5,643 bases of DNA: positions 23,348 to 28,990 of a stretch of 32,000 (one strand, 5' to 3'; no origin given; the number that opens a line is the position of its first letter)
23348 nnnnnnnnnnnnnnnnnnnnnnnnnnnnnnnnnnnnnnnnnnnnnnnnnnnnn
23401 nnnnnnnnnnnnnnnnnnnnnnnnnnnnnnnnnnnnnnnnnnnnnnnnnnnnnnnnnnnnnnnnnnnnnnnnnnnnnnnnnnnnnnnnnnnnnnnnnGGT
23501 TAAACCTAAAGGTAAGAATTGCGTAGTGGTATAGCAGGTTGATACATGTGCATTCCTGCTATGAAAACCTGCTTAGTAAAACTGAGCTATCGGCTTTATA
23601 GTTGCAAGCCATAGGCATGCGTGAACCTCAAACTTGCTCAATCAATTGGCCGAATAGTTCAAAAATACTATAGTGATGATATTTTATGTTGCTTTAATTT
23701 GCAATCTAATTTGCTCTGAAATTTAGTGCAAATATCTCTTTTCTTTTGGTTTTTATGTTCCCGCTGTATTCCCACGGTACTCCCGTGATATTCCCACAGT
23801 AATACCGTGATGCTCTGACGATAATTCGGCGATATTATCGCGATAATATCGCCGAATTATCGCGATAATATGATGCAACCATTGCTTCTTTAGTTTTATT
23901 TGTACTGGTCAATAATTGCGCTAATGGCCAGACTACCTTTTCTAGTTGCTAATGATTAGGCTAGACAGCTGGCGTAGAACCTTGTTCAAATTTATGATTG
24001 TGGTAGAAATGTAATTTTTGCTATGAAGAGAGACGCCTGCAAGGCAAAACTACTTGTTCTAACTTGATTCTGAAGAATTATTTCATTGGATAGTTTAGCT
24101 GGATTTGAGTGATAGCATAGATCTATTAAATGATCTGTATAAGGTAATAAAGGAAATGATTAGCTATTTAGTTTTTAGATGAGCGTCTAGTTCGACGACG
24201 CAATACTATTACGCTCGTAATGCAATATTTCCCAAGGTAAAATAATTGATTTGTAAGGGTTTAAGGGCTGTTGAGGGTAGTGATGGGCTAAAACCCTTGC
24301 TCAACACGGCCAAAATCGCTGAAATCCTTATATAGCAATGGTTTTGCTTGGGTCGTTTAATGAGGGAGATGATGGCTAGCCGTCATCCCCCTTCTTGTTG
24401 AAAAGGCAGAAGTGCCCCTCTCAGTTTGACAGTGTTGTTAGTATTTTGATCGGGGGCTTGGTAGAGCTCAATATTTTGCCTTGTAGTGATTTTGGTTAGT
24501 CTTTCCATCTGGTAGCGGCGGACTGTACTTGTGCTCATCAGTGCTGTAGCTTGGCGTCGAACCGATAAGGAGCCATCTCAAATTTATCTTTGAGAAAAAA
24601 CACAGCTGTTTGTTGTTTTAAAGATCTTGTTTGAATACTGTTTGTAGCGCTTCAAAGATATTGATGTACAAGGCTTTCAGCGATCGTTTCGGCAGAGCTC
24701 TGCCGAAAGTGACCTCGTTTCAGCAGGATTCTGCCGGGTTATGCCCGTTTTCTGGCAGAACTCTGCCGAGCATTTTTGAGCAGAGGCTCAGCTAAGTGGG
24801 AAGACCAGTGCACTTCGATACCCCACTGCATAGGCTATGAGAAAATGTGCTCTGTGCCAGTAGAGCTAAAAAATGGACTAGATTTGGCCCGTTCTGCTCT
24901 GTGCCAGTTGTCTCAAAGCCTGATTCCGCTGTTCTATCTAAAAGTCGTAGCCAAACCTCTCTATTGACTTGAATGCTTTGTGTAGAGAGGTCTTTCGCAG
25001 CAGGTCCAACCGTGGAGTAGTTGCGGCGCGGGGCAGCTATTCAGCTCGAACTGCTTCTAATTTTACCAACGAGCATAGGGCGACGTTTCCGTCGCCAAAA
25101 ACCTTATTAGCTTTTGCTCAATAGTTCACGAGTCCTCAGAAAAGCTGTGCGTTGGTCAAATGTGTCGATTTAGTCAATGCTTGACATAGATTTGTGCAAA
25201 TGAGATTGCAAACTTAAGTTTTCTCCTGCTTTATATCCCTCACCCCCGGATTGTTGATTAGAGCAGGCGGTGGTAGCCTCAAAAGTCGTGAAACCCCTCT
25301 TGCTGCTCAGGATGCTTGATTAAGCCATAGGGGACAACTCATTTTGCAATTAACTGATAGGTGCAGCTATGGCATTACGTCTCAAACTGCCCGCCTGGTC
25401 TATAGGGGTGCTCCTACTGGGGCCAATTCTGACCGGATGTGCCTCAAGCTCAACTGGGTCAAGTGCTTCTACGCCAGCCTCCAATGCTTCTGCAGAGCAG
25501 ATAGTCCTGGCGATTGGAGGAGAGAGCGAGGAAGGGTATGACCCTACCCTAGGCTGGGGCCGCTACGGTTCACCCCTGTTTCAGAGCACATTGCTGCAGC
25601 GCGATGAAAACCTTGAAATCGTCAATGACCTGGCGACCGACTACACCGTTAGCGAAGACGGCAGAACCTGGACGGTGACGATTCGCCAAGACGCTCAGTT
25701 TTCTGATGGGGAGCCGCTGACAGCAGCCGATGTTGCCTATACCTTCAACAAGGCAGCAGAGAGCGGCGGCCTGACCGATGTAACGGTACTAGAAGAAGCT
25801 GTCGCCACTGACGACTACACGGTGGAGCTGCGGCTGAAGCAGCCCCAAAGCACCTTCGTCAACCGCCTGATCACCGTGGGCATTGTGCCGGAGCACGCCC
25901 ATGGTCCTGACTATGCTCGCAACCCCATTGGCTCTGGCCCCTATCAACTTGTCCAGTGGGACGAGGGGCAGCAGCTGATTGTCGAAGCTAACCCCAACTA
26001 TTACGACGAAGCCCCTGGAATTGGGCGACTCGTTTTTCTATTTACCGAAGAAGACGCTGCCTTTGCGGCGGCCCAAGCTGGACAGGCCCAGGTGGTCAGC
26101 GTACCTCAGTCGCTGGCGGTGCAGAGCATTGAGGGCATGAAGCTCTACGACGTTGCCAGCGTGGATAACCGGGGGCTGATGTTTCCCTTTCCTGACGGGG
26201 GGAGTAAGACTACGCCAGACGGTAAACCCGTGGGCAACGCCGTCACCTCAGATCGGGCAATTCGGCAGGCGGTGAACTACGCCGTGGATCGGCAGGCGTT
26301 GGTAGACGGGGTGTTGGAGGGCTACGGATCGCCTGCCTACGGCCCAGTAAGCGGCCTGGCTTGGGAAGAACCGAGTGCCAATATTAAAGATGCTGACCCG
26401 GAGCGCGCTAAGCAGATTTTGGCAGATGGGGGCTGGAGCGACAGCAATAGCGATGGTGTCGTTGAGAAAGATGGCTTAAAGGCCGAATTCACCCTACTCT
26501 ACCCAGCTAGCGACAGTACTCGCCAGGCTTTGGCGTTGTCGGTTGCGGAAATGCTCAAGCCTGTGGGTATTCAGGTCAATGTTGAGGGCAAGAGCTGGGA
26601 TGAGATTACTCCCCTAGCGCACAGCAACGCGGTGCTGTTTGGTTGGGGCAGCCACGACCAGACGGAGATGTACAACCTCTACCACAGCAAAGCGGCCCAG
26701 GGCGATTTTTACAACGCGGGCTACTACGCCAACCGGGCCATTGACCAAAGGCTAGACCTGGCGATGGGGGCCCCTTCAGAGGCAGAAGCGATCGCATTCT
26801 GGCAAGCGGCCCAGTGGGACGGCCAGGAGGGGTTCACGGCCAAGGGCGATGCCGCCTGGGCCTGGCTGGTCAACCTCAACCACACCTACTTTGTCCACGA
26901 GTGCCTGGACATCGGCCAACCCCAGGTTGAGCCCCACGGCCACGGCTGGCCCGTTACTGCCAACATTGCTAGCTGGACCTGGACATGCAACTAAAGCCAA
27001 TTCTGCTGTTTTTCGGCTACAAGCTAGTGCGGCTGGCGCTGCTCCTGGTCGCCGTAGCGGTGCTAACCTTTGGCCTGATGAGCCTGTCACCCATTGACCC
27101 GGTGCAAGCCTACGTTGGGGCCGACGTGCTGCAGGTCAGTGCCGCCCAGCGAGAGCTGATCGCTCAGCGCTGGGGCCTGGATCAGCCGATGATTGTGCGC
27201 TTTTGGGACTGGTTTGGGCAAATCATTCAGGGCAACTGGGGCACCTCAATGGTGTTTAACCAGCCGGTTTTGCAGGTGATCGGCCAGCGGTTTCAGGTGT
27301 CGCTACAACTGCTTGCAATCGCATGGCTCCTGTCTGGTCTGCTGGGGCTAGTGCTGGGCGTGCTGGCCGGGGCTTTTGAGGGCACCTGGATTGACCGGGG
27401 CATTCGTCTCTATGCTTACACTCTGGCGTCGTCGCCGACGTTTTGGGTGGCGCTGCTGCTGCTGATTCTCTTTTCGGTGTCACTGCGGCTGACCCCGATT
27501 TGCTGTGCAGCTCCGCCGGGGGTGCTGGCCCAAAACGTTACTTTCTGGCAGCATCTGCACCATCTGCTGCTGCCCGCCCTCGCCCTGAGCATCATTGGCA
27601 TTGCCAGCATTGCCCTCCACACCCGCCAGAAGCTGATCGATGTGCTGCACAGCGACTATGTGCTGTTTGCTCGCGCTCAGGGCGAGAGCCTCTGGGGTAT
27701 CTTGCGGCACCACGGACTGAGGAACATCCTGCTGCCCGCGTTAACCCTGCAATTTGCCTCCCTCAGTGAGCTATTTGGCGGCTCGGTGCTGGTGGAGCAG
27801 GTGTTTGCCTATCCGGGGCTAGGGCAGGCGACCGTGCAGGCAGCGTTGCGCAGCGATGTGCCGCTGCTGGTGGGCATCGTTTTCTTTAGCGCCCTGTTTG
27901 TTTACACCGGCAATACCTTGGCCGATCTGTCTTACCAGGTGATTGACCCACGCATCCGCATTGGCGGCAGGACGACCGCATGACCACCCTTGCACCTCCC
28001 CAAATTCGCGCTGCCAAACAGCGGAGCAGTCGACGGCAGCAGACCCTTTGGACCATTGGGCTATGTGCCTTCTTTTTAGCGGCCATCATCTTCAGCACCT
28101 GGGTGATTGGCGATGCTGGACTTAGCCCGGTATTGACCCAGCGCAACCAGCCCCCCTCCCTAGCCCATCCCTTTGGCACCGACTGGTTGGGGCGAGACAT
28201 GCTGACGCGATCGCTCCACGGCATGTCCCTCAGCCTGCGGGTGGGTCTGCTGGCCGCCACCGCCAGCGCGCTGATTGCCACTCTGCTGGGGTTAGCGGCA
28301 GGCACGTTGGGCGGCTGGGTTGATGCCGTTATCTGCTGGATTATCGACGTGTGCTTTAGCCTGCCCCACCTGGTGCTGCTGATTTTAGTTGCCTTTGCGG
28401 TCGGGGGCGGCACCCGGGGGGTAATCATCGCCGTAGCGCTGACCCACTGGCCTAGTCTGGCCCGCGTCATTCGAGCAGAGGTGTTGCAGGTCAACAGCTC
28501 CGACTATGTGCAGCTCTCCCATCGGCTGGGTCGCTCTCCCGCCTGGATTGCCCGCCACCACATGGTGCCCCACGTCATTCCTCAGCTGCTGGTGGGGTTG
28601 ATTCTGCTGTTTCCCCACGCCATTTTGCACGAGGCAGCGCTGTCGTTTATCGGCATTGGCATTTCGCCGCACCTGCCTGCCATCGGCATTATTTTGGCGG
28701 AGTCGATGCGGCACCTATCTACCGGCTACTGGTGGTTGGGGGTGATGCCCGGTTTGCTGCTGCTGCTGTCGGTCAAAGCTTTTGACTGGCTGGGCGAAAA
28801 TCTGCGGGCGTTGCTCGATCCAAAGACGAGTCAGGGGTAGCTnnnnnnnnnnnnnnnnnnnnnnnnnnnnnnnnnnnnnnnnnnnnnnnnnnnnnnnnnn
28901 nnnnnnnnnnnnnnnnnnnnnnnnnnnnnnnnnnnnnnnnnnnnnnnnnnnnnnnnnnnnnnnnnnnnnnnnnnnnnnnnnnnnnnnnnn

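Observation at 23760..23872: Perfect 44-bp palindrome within a 22-bp-phased repeat array, about 320 bp upstream of the giant recombinase gene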

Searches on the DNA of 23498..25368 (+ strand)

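Call 75: search_dna_similar(query=window:23498-25368:+, collection=plasmids, mode=distant, max_rows=10)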
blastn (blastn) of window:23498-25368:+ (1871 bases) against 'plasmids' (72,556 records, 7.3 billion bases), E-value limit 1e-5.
No match.

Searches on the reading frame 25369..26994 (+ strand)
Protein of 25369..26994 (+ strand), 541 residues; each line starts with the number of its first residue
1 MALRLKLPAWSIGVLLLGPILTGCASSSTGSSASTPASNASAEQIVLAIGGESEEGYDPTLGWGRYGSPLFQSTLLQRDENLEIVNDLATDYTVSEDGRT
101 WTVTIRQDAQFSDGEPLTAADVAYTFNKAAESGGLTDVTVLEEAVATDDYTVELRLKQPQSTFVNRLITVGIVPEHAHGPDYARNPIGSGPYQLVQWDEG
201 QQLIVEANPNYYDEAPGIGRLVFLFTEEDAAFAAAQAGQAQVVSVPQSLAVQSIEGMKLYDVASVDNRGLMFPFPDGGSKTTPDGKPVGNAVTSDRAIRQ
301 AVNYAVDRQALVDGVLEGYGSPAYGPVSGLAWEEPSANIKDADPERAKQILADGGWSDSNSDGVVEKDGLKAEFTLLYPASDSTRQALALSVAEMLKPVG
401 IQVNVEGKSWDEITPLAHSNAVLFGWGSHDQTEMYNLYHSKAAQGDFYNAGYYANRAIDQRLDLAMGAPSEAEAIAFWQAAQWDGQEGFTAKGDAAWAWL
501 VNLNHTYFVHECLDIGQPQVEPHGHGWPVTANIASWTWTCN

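Call 6: search_protein_families(library=pfam, proteins=[window:25369-26994:+], max_evalue=0.01)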
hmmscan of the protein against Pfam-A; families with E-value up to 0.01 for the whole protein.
window:25369-26994:+ (541 aa): 1 family
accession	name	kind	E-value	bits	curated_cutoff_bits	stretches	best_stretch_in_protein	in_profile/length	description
PF00496.27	SBP_bac_5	-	2e-80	271.1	32.4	1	83-440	1-360/368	Bacterial extracellular solute-binding proteins, family 5 Middle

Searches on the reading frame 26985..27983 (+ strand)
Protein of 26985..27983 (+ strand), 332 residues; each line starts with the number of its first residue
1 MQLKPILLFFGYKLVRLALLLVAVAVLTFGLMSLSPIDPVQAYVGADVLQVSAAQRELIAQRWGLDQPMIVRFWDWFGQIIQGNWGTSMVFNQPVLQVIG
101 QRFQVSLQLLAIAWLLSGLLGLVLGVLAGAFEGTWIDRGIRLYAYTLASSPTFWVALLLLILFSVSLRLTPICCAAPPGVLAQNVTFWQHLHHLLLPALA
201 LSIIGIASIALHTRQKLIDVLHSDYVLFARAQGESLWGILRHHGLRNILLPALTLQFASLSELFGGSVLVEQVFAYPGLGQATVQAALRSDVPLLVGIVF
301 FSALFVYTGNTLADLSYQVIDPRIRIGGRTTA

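Call 19: search_protein_families(library=pfam, proteins=[window:26985-27983:+], max_evalue=0.001)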
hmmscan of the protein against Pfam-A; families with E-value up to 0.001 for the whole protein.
window:26985-27983:+ (332 aa): 2 families
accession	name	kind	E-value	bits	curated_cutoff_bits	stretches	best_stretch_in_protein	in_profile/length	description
PF00528.27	BPD_transp_1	-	1.4e-41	142.7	26.4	1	121-325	1-183/184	Binding-protein-dependent transport system inner membrane component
PF19300.4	BPD_transp_1_N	-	4.4e-07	30.5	23.8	1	12-86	7-78/114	Binding-prot-dependent transport system membrane comp, N-term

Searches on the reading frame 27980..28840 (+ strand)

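Call 19: search_protein_families(library=pfam, proteins=[window:27980-28840:+], max_evalue=0.001)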
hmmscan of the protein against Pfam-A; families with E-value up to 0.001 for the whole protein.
window:27980-28840:+ (286 aa): 1 family
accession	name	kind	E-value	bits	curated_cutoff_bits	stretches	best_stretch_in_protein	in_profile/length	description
PF00528.27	BPD_transp_1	-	7.2e-25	88.2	26.4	1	101-275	2-178/184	Binding-protein-dependent transport system inner membrane component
